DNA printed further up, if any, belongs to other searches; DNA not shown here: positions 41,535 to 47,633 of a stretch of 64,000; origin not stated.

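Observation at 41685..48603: Giant DUF4011 / Upf1-like SF1 helicase / REase-fold / DUF3320 protein paired with a DUF45 (COG1451) zincin: candidate undescribed nucleic-acid surveillance or defence module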

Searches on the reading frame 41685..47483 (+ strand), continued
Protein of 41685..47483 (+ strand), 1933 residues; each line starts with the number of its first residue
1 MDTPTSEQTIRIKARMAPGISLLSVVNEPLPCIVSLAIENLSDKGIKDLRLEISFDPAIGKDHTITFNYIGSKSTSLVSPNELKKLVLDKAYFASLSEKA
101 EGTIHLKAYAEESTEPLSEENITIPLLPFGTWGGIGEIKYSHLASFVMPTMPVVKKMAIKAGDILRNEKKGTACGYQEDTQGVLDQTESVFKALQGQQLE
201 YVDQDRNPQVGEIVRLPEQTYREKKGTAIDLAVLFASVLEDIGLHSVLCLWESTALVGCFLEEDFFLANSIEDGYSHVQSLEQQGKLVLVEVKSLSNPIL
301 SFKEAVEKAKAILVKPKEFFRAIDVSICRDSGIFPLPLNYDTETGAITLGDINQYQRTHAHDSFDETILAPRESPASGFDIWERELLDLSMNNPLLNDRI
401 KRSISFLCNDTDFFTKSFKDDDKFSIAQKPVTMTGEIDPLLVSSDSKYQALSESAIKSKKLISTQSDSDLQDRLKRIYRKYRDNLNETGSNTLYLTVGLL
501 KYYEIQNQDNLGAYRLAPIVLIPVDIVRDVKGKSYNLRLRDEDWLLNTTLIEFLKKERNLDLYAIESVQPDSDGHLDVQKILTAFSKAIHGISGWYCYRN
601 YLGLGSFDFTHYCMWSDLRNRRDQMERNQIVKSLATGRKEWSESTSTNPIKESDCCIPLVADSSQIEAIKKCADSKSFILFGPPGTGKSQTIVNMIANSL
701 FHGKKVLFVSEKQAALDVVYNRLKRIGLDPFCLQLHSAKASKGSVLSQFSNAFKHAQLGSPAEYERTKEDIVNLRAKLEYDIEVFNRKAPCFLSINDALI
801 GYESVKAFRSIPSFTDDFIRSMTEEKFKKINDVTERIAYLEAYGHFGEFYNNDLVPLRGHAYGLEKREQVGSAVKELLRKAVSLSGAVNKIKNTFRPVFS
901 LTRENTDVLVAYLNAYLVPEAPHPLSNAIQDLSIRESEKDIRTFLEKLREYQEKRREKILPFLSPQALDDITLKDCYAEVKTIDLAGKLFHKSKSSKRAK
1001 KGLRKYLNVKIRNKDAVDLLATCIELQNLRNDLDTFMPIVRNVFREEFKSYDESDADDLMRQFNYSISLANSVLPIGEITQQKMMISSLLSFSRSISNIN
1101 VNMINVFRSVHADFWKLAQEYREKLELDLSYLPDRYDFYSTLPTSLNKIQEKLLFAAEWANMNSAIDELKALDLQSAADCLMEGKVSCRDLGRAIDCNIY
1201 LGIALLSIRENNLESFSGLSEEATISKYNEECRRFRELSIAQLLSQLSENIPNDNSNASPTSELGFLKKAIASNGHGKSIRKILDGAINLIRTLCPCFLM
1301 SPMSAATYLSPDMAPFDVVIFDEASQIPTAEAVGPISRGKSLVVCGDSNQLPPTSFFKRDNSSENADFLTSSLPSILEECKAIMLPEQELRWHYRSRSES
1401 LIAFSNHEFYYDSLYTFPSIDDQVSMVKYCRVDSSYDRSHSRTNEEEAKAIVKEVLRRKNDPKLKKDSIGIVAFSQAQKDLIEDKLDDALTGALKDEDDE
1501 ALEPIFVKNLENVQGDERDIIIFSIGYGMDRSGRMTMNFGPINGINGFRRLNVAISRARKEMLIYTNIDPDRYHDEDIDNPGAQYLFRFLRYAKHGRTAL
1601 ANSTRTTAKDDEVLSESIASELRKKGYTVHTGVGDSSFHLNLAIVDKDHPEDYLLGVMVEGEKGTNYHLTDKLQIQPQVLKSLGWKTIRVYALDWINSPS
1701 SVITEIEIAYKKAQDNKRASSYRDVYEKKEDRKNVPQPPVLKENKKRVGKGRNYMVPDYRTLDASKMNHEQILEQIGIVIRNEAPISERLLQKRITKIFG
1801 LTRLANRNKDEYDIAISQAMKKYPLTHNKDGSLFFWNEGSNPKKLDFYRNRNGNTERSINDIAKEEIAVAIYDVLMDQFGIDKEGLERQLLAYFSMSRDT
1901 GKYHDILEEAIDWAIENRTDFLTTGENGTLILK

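Call 85: get_annotated_region(hit=H3, flank=6000)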
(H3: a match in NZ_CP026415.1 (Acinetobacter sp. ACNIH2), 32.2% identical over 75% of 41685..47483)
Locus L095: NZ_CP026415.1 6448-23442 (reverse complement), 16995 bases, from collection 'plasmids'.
description: Acinetobacter sp. ACNIH2 plasmid pACI-55cf, complete sequence
organism: Acinetobacter sp. ACNIH2 (NCBI taxid 1758189)
taxonomy: Bacteria; Pseudomonadota; Gammaproteobacteria; Moraxellales; Moraxellaceae; Acinetobacter; Acinetobacter sp. ACNIH2
host: -; source: -; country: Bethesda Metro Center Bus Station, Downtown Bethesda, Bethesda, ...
typing (MOB-suite, as given by PLSDB): mobilizable; replicon rep_cluster_1218; relaxase MOBP,MOBP
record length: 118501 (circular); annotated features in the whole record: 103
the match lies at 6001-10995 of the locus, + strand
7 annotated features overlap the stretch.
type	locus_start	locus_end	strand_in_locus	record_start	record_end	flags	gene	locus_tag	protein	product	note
CDS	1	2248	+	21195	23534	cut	-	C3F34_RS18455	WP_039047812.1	hypothetical protein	-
CDS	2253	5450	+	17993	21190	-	-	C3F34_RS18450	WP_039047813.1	tyrosine-type recombinase/integrase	GO:0015074 - DNA integration [Evidence IEA]; GO:0006310 - DNA recombination [Evidence IEA]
CDS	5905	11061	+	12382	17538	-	-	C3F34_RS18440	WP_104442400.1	DUF4011 domain-containing protein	-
CDS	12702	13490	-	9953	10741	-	-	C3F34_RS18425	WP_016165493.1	hypothetical protein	-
CDS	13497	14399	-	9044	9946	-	-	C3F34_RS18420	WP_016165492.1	WYL domain-containing protein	-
CDS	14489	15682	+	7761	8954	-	-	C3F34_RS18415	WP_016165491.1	hypothetical protein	-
CDS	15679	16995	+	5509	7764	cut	-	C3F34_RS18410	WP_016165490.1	ThiF family adenylyltransferase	-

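Call 105: search_protein_families(library=ncbifam, proteins=[P0009, P0010, P0046, P0059, P0074], max_evalue=1e-50)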
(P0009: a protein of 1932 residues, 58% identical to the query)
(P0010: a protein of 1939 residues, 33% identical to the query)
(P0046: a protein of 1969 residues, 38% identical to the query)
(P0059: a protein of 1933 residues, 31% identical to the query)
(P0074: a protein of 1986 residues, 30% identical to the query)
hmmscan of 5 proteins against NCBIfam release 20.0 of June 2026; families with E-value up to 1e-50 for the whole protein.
P0009 (1932 aa): 2 families
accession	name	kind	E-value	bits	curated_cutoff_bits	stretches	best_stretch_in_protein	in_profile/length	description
NF058533.1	antiphage_ProA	equivalog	0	1471.9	1500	1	28-1894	7-1903/1903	anti-phage protein ProA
NF042953.1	Hhe_antiphage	equivalog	1.6e-182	609.4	2000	2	972-1767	935-1740/1797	DUF4011 domain-containing anti-phage protein Hhe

P0010 (1939 aa): 2 families
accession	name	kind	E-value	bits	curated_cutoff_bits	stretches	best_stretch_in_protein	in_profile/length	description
NF058533.1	antiphage_ProA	equivalog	0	2214.4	1500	1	15-1905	1-1903/1903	anti-phage protein ProA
NF042953.1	Hhe_antiphage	equivalog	1.2e-251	838.6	2000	2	1086-1805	1043-1757/1797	DUF4011 domain-containing anti-phage protein Hhe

P0046 (1969 aa): 2 families
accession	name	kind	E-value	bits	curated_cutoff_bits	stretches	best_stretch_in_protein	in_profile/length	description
NF058533.1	antiphage_ProA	equivalog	0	2228.6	1500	1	16-1935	1-1903/1903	anti-phage protein ProA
NF042953.1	Hhe_antiphage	equivalog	2e-239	798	2000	2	1000-1829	955-1769/1797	DUF4011 domain-containing anti-phage protein Hhe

P0059 (1933 aa): 2 families
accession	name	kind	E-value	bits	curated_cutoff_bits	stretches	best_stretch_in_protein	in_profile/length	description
NF058533.1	antiphage_ProA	equivalog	0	2214.1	1500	1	19-1901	1-1903/1903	anti-phage protein ProA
NF042953.1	Hhe_antiphage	equivalog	9.2e-234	779.2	2000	2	1108-1753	1064-1718/1797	DUF4011 domain-containing anti-phage protein Hhe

P0074 (1986 aa): 2 families
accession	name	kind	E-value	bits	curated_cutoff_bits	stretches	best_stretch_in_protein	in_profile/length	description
NF058533.1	antiphage_ProA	equivalog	0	2182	1500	1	21-1947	1-1903/1903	anti-phage protein ProA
NF042953.1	Hhe_antiphage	equivalog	5.7e-242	806.4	2000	2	1113-1745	1064-1698/1797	DUF4011 domain-containing anti-phage protein Hhe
